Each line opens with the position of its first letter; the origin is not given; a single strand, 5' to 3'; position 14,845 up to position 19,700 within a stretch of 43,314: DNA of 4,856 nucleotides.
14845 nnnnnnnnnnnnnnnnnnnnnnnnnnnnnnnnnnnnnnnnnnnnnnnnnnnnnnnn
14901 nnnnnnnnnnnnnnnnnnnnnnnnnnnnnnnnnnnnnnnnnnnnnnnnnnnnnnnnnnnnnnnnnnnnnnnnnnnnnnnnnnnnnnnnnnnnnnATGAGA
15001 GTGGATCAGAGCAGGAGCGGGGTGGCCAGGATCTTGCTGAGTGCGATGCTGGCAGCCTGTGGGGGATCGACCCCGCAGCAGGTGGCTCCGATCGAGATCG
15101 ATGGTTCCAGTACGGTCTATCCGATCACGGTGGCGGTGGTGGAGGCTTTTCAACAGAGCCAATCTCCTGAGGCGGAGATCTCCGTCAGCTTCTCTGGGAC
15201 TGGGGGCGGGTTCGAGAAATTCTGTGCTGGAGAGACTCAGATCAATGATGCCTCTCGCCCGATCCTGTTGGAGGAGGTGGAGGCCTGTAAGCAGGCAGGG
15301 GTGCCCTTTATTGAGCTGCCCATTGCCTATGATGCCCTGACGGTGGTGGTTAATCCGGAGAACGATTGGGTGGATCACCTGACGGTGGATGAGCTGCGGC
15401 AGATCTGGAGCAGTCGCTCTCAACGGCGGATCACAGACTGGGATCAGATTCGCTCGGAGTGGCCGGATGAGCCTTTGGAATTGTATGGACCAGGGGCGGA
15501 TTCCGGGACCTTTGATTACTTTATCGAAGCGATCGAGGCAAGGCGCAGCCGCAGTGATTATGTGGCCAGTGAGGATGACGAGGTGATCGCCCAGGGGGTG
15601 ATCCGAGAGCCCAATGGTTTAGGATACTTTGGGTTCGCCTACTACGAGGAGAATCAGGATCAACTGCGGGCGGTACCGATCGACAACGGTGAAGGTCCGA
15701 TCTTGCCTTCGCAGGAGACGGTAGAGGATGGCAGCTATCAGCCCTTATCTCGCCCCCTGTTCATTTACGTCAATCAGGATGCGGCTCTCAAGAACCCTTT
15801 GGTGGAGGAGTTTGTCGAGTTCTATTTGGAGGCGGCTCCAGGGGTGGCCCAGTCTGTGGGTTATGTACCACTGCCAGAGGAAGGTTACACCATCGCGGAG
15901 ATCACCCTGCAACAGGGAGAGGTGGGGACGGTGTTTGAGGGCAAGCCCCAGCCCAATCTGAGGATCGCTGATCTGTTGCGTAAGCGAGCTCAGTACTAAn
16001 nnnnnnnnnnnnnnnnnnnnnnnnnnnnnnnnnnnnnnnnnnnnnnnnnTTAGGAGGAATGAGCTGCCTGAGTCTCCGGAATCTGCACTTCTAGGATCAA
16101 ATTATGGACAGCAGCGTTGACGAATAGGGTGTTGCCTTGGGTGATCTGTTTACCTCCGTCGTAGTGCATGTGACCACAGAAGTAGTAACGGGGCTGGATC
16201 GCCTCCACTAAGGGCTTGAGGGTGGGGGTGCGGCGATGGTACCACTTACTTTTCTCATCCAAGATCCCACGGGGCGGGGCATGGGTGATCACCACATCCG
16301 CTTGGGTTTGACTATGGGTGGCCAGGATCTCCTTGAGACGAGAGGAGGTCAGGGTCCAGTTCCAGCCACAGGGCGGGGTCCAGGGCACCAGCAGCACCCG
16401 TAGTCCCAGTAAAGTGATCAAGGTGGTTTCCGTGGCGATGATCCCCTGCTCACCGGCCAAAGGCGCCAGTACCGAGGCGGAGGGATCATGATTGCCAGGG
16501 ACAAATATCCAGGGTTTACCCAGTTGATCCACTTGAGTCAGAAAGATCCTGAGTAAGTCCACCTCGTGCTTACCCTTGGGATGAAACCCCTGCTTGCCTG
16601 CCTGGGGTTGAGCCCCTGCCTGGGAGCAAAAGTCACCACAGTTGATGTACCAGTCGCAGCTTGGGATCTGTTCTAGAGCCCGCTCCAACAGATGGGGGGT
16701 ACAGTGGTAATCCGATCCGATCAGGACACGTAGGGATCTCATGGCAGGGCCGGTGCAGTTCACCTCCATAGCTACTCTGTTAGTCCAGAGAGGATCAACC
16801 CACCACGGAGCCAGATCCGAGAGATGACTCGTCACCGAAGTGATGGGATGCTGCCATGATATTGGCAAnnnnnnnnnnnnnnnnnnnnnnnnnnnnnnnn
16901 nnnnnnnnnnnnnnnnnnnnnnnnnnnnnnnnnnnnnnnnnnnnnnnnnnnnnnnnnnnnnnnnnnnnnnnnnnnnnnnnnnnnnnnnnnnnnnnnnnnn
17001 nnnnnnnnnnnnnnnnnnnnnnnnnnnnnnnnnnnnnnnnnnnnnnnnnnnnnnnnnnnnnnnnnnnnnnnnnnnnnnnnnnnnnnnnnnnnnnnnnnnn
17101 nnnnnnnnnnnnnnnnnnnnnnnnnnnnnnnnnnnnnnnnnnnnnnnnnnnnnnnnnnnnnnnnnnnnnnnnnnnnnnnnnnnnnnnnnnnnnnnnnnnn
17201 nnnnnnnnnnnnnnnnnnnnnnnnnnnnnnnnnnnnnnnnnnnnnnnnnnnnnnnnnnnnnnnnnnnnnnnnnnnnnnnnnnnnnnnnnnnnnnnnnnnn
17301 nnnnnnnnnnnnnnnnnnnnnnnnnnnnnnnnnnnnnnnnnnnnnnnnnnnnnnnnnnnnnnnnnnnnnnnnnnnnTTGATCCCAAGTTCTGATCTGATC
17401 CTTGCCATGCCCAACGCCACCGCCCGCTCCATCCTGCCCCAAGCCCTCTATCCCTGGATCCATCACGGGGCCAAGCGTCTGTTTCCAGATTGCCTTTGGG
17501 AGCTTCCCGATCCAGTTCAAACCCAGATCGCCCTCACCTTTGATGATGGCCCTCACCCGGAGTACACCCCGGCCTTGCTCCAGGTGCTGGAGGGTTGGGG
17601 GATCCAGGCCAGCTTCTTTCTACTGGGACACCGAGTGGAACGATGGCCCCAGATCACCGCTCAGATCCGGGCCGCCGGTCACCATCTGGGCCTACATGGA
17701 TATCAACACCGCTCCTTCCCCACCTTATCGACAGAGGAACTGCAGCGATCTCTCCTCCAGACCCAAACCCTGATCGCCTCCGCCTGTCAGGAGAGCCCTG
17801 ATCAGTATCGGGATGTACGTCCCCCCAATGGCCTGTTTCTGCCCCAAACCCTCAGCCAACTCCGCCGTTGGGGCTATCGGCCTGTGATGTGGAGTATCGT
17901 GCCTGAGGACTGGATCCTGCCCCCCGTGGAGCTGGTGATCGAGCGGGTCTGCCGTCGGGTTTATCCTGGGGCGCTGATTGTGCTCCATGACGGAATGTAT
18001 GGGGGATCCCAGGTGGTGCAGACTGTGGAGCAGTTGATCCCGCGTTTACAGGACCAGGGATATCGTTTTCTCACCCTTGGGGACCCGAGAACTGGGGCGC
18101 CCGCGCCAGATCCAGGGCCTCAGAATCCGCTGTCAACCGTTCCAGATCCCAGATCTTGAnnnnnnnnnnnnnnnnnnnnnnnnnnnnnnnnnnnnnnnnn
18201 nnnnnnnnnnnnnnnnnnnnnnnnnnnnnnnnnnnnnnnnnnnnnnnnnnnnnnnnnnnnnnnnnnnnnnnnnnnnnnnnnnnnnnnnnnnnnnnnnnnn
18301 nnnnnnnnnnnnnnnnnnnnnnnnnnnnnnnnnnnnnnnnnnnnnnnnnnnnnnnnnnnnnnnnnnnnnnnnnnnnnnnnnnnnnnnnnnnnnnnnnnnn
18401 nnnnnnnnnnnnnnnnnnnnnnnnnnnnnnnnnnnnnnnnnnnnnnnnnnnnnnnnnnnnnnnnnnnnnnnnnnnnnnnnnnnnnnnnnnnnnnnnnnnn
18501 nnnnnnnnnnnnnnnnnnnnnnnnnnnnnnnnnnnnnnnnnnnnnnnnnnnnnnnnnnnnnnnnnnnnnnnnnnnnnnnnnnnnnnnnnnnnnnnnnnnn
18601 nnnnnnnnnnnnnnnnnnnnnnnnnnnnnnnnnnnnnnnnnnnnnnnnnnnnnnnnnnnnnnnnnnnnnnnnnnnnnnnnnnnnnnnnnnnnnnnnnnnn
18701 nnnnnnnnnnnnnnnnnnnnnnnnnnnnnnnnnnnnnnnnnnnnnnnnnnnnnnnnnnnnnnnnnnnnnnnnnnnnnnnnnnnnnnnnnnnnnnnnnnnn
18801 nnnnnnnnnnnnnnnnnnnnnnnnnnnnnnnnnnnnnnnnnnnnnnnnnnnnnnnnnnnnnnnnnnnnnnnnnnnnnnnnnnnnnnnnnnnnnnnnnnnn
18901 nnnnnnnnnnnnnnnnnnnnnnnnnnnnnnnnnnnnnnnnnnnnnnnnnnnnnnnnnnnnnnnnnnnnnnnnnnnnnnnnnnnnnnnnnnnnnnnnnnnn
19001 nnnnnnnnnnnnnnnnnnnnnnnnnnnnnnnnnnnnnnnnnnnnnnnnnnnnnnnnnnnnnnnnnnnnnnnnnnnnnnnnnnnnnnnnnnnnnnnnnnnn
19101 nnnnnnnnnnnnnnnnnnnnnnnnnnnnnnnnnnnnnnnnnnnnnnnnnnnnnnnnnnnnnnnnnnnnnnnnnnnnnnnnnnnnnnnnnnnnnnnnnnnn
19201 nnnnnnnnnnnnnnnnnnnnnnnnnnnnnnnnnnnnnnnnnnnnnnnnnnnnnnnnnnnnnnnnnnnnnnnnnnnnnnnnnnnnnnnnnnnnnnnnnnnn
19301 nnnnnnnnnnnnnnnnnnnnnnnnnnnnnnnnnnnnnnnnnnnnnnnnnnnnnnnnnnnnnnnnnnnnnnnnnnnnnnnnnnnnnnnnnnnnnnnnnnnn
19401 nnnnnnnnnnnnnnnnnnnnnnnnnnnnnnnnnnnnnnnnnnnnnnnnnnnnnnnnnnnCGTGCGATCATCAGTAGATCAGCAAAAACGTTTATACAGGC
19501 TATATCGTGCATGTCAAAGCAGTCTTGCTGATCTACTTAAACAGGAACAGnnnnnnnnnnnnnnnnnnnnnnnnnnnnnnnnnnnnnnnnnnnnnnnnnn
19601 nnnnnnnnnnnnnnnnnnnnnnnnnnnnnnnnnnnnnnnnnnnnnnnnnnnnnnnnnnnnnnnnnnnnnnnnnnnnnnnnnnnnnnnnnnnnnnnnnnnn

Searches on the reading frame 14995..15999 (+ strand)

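Call 47: search_protein_families(library=pfam, proteins=[window:14995-15999:+], max_evalue=0.00001)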
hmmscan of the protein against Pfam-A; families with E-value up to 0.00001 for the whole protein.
window:14995-15999:+ (334 aa): 2 families
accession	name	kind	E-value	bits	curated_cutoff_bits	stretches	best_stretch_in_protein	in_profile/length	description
PF12849.12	PBP_like_2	-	1.5e-36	127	27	1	27-278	6-264/267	PBP superfamily domain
PF12727.12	PBP_like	-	3.2e-08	33.4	27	1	54-276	5-191/193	PBP superfamily domain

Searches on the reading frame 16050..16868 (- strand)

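Call 47: search_protein_families(library=pfam, proteins=[window:16050-16868:-], max_evalue=0.00001)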
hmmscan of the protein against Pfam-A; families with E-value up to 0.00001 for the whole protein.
window:16050-16868:- (272 aa): 3 families
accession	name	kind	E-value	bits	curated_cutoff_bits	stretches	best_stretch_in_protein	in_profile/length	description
PF00149.33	Metallophos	-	1.6e-11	45.5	21.5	1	46-236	1-190/191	Calcineurin-like phosphoesterase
PF12850.12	Metallophos_2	-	5.2e-08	33.5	27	1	47-252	2-132/154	Calcineurin-like phosphoesterase superfamily domain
PF14582.11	Metallophos_3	-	1e-06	28.7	28.2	0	187-251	172-235/259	Metallophosphoesterase, calcineurin superfamily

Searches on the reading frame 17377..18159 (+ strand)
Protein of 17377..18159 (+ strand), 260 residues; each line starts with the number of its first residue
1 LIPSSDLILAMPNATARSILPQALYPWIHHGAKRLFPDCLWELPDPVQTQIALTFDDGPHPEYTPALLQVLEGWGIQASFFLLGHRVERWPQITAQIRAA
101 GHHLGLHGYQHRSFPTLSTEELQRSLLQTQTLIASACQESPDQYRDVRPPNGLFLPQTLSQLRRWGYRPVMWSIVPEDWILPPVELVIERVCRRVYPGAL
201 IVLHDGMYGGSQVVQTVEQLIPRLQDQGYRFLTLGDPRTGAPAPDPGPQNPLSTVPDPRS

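Call 47: search_protein_families(library=pfam, proteins=[window:17377-18159:+], max_evalue=0.00001)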
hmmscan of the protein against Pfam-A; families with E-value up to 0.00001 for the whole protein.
window:17377-18159:+ (260 aa): 1 family
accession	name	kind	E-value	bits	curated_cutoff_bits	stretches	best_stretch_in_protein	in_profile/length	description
PF01522.26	Polysacc_deac_1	-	2.3e-28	99.1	23.1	1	49-170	7-124/124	Polysaccharide deacetylase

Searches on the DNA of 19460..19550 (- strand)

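Call 24: search_dna_similar(query=window:19460-19550:-, collection=plasmids, mode=distant, max_evalue=1)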
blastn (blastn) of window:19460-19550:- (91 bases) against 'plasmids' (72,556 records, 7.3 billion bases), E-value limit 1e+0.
No match.
